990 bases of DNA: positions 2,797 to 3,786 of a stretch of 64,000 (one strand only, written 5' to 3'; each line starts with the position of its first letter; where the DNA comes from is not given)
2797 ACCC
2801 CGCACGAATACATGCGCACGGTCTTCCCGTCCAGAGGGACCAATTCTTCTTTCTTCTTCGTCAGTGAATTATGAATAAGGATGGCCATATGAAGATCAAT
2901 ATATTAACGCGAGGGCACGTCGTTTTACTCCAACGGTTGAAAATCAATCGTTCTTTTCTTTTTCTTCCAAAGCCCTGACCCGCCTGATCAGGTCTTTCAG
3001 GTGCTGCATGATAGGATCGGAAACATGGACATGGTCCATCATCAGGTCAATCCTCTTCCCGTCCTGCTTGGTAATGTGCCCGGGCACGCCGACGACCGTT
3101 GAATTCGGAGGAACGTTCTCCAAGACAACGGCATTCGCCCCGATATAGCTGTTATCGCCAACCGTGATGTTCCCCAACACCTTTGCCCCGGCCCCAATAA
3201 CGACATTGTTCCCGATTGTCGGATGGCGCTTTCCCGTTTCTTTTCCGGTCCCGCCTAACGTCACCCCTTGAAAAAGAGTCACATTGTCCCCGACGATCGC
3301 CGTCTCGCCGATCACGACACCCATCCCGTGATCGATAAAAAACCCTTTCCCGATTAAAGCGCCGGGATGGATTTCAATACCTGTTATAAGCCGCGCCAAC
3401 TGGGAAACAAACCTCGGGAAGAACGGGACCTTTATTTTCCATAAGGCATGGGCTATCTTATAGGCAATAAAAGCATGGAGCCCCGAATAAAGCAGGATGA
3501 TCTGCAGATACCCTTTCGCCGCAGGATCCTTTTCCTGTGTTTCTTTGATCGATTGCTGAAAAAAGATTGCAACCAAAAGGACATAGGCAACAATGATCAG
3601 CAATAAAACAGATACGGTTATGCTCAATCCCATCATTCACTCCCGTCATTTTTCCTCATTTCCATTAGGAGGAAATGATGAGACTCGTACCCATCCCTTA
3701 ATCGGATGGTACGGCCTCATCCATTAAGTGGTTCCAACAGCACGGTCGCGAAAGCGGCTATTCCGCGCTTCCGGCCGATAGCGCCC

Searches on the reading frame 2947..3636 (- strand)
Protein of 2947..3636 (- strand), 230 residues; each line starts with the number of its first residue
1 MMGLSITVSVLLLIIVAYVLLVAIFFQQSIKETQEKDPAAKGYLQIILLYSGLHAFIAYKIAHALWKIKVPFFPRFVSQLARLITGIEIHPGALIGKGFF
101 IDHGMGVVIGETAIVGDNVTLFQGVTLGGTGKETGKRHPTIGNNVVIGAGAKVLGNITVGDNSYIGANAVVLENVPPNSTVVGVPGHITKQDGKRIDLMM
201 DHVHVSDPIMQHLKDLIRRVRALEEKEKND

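Call 48: find_homologous_proteins(query=window:2947-3636:-, max_evalue=1e-60)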
Query window:2947-3636:- (230 aa): 7345 proteins with E <= 1e-60 among 8000 candidates; the best 120 are listed.
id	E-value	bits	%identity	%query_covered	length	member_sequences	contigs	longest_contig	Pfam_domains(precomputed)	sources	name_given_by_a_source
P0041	2.1e-144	496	100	100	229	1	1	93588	PF00132.31,PF25087.2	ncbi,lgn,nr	ncbi:MAG: serine O-acetyltransferase [Candidatus Omnitrophica bacterium]|nr:serine O-acetyltransfera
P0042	4.5e-126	436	85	100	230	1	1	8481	PF00132.31,PF25087.2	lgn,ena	-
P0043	2.5e-124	431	83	100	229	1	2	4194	PF00132.31,PF25087.2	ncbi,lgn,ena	-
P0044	3.9e-124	430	82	100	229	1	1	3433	PF00132.31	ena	-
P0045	4.5e-124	430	86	92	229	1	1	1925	PF00132.31,PF25087.2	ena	-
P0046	8.4e-124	429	82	99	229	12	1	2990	PF00132.31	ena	-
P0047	8.4e-124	429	84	99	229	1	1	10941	PF00132.31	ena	-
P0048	9.3e-124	429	86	92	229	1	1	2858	PF00132.31,PF25087.2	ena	-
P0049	9.9e-124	429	82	100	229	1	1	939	PF00132.31,PF25087.2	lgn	-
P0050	1.2e-123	429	84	99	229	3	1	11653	PF00132.31,PF25087.2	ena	-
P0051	1.8e-123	428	83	97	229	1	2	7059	PF00132.31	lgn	-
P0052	2.0e-123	428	85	92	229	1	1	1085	PF00132.31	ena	-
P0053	2.8e-123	427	85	92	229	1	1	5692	PF00132.31,PF25087.2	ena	-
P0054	7.4e-123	426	84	94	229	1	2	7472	PF00132.31,PF25087.2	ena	-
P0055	7.9e-123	426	82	100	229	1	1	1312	PF00132.31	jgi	-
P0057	9.1e-123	426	85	92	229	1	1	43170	PF00132.31,PF25087.2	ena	-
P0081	2.5e-118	411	79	100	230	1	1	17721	PF00132.31,PF25087.2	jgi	-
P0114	3.8e-113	394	75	96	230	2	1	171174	PF00132.31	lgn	-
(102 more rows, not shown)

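Call 49: find_encoding_contigs(protein=P0042, flank=1500, max_places=1)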
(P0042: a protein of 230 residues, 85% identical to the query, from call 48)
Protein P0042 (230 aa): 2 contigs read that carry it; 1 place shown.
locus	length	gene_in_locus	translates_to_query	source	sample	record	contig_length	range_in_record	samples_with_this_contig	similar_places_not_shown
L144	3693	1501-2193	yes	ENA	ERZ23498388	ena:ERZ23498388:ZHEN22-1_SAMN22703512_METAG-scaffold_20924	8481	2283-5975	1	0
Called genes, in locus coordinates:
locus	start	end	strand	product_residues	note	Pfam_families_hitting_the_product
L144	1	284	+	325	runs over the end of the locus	PF27675:YCF81_N (weak), PF01938:TRAM (weak)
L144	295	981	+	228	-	PF01128:IspD, PF12804:NTP_transf_3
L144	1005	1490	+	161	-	PF02542:YgbB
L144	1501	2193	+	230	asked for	PF25087:GMPPB_C (faint), PF00132:Hexapep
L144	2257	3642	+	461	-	PF01406:tRNA-synt_1e, PF01921:tRNA-synt_1f (faint), PF09334:tRNA-synt_1g (weak), PF00133:tRNA-synt_1, PF09334:tRNA-synt_1g (weak), PF09190:DALR_2, PF23493:CysS_C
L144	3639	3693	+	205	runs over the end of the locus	PF02223:Thymidylate_kin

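Call 50: find_encoding_contigs(protein=P0057, flank=1500, max_places=1)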
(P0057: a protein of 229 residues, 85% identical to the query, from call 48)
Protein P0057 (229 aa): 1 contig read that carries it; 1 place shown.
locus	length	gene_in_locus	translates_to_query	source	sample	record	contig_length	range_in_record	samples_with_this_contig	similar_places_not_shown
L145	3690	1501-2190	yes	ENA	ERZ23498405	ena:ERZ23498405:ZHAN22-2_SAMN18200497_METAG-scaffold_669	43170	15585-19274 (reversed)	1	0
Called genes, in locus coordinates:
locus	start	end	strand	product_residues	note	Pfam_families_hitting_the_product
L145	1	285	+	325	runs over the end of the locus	PF27675:YCF81_N (weak), PF01850:PIN (faint), PF01938:TRAM (weak)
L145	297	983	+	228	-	PF01128:IspD, PF02348:CTP_transf_3, PF12804:NTP_transf_3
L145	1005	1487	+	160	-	PF02542:YgbB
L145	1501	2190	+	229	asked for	PF25087:GMPPB_C (faint), PF00132:Hexapep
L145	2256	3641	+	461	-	PF01406:tRNA-synt_1e, PF01921:tRNA-synt_1f (faint), PF09334:tRNA-synt_1g, PF00133:tRNA-synt_1, PF09190:DALR_2, PF23493:CysS_C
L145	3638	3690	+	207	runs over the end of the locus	PF02223:Thymidylate_kin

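Call 51: find_encoding_contigs(protein=P0081, flank=1500, max_places=1)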
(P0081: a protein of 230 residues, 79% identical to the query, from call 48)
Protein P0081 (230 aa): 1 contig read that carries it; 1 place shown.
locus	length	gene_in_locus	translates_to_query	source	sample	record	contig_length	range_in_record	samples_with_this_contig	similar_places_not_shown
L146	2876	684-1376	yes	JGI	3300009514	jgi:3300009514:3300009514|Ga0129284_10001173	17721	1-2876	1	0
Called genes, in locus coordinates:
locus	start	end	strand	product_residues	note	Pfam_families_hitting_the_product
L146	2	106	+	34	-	?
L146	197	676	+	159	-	PF02542:YgbB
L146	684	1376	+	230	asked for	PF25087:GMPPB_C (faint), PF00132:Hexapep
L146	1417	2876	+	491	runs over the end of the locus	PF01406:tRNA-synt_1e, PF09334:tRNA-synt_1g (weak), PF00133:tRNA-synt_1, PF01921:tRNA-synt_1f (weak), PF09334:tRNA-synt_1g (weak), PF09190:DALR_2, PF23493:CysS_C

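Call 52: find_encoding_contigs(protein=P0114, flank=1500, max_places=1)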
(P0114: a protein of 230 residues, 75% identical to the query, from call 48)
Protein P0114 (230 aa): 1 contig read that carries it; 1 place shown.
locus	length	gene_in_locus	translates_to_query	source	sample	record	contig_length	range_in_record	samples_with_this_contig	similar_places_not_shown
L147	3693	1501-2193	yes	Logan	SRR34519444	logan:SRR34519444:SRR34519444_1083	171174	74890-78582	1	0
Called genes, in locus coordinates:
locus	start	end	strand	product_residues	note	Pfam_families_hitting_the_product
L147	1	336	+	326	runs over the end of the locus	PF01938:TRAM (faint)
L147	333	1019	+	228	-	PF01128:IspD, PF12804:NTP_transf_3, PF02348:CTP_transf_3 (weak)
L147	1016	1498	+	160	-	PF02542:YgbB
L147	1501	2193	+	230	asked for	PF00132:Hexapep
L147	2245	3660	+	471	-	PF01406:tRNA-synt_1e, PF01921:tRNA-synt_1f (faint), PF00133:tRNA-synt_1 (faint), PF09334:tRNA-synt_1g, PF09190:DALR_2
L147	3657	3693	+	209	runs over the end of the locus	PF13521:AAA_28 (weak), PF02223:Thymidylate_kin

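Call 81: find_encoding_contigs(protein=P0041, flank=10000, max_places=1)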
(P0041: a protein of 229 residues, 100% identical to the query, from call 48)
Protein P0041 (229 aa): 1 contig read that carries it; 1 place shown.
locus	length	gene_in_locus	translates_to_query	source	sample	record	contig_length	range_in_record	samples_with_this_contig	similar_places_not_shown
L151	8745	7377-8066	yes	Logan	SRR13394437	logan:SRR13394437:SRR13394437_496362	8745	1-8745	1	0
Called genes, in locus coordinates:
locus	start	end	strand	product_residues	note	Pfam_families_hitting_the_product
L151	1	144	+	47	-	?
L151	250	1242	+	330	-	-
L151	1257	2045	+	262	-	PF02405:MlaE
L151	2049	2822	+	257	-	PF00005:ABC_tran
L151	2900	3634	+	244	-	PF02470:MlaD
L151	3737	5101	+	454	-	PF18073:Zn_ribbon_LapB, PF13481:AAA_25, PF03796:DnaB_C (faint), PF06745:ATPase, PF13541:ChlI, PF05362:Lon_C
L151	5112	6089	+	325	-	PF27675:YCF81_N (weak), PF01850:PIN (weak), PF13638:PIN_4 (weak), PF01938:TRAM (weak)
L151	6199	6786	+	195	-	PF01128:IspD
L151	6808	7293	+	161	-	PF02542:YgbB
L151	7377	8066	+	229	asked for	PF25087:GMPPB_C (faint), PF00132:Hexapep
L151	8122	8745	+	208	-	?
